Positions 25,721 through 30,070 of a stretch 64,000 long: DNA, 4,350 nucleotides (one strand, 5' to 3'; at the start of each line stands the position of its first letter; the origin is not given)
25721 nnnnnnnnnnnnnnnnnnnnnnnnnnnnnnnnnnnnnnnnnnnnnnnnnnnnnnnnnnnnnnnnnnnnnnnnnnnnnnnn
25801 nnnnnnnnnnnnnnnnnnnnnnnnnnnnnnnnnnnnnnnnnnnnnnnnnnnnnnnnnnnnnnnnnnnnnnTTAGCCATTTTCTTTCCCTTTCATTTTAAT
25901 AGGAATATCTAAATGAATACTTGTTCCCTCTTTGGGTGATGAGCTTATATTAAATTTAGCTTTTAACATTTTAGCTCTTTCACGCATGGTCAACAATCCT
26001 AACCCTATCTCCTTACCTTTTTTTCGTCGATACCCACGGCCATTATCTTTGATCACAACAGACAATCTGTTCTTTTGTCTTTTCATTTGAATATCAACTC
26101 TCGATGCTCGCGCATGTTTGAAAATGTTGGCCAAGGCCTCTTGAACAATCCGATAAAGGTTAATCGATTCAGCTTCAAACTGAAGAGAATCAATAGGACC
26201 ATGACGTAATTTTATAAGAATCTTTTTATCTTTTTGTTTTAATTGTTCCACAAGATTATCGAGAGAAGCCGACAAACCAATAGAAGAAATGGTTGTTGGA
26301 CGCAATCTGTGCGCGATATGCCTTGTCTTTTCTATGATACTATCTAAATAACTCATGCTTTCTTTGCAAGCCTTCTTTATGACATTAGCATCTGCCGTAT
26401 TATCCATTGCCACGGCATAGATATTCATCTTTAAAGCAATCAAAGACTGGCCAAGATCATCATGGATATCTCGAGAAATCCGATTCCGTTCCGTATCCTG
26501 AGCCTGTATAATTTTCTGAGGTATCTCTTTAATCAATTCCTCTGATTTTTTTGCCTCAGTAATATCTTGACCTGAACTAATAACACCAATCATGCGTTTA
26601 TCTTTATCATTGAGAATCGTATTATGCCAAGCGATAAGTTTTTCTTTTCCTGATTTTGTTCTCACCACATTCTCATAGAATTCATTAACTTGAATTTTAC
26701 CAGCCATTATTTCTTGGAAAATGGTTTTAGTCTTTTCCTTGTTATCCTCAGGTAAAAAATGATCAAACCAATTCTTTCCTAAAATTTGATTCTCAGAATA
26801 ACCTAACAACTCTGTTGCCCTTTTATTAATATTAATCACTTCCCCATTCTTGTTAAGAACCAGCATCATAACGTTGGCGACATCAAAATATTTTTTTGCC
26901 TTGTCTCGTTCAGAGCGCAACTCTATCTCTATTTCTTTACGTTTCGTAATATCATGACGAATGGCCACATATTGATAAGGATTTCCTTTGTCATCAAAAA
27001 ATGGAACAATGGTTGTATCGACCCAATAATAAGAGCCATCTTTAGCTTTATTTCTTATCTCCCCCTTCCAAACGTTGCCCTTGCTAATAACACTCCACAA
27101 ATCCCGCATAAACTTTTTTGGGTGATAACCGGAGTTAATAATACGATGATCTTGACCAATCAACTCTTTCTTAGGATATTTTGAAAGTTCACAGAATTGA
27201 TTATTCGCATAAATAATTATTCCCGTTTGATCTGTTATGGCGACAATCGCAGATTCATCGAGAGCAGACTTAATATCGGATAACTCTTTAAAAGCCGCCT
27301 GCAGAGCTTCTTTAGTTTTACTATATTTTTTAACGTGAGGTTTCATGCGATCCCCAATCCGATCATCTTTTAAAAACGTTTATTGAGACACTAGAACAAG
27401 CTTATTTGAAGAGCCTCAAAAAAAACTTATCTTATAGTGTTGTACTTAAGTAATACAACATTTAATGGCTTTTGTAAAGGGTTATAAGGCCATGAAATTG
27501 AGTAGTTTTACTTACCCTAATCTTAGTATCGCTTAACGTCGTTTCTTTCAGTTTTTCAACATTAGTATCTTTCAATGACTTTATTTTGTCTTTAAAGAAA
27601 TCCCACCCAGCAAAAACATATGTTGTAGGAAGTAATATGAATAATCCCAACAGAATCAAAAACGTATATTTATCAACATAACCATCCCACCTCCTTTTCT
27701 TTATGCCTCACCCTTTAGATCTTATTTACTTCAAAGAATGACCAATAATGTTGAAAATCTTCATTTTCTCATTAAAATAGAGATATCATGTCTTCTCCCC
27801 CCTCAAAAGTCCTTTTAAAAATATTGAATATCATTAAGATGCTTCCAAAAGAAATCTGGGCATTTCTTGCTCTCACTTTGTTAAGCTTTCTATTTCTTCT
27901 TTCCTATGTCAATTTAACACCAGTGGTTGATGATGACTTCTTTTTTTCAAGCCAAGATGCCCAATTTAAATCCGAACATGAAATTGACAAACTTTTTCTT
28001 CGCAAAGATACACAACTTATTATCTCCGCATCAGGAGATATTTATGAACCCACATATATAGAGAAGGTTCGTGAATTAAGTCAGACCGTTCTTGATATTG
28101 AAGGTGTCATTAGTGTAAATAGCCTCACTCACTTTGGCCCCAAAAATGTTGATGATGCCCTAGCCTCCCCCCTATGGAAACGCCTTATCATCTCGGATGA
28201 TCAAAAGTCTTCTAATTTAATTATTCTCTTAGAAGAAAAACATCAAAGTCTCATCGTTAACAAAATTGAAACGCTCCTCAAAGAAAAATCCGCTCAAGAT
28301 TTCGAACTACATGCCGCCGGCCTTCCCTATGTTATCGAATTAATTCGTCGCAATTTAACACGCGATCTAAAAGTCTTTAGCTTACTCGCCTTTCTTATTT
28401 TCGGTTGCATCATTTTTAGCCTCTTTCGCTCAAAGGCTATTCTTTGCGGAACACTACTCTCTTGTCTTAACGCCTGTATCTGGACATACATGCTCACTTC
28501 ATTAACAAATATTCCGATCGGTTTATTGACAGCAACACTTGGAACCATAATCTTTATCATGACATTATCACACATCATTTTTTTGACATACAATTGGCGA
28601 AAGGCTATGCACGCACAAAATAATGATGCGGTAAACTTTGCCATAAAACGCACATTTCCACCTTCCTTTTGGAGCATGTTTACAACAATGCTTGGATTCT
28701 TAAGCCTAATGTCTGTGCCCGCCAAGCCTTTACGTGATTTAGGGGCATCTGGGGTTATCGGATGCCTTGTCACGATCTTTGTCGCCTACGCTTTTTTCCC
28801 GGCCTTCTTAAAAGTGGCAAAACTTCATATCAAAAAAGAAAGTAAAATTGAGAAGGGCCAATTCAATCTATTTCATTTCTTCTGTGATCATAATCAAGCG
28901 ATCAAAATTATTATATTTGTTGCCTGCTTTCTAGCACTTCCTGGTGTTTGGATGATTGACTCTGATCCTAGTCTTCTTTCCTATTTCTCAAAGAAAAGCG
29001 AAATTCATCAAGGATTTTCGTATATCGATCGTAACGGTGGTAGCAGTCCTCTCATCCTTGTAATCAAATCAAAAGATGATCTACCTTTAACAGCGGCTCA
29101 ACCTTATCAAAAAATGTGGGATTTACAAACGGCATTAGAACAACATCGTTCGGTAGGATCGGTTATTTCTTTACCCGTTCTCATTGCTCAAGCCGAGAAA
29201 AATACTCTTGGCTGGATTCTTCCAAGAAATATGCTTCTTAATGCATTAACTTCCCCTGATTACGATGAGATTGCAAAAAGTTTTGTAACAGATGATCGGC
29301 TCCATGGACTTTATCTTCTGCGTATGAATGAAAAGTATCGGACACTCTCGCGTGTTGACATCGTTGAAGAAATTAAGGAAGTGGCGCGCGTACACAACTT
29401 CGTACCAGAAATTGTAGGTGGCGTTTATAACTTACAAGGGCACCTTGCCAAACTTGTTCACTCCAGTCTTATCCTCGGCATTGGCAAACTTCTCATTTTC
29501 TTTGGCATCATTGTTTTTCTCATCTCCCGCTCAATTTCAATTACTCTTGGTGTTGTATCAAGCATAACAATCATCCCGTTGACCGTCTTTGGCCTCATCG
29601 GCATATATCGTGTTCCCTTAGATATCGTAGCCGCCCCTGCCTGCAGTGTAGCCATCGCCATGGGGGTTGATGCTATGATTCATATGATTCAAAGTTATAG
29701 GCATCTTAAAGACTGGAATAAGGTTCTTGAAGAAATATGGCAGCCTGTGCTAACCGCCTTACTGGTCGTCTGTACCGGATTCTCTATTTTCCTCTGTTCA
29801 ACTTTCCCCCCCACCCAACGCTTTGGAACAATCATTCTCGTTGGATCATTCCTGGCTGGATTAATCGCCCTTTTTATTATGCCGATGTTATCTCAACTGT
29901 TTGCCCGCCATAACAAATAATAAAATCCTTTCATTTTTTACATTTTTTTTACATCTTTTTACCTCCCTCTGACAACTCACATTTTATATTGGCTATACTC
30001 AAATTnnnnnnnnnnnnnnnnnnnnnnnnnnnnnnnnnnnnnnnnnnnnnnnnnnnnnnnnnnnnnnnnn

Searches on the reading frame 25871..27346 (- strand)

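Call 84: search_protein_families(library=pfam, proteins=[window:25871-27346:-], max_evalue=0.00001)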
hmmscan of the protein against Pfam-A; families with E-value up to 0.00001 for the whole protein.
window:25871-27346:- (491 aa): 11 families
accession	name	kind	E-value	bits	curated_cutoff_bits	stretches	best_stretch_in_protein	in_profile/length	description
PF13426.13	PAS_9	-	7.6e-34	116.5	27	2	34-135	3-103/103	PAS domain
PF08447.18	PAS_3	-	4e-27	94.7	25.6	2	44-129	1-88/89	PAS fold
PF00989.32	PAS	-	9.2e-25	87.3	22.6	2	157-262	10-113/113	PAS fold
PF08448.16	PAS_4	-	2.4e-24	86.1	23.1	2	154-266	1-109/110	PAS fold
PF07730.19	HisKA_3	-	1.6e-14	54.6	24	1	286-351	1-66/68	Histidine kinase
PF02518.31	HATPase_c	-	3.3e-13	50.5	26.4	1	394-483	3-109/111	Histidine kinase-, DNA gyrase B-, and HSP90-like ATPase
PF13188.13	PAS_8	-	4.9e-12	45.7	21.8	1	154-204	7-56/65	PAS domain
PF24820.1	Diguanyl_cycl_sensor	-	2.7e-10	40.6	28.1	1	160-247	8-98/109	Diguanylate cyclase-like sensor domain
PF13581.12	HATPase_c_2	-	3e-06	27.7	27.4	1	399-454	34-105/127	Histidine kinase-like ATPase domain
PF24990.1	PAS_13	-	5.6e-06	27.2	27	0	162-227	4-53/143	ERT1/acuK family PAS domain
PF14598.12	PAS_11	-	8.4e-06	26.2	25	0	160-241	4-80/109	PAS domain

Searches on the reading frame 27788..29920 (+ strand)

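Call 84: search_protein_families(library=pfam, proteins=[window:27788-29920:+], max_evalue=0.00001)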
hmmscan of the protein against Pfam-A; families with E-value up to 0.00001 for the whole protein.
window:27788-29920:+ (710 aa): 1 family
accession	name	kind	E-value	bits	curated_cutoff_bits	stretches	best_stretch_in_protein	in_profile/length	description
PF03176.21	MMPL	-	1.1e-19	71.1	20.5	2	119-344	65-302/333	MMPL family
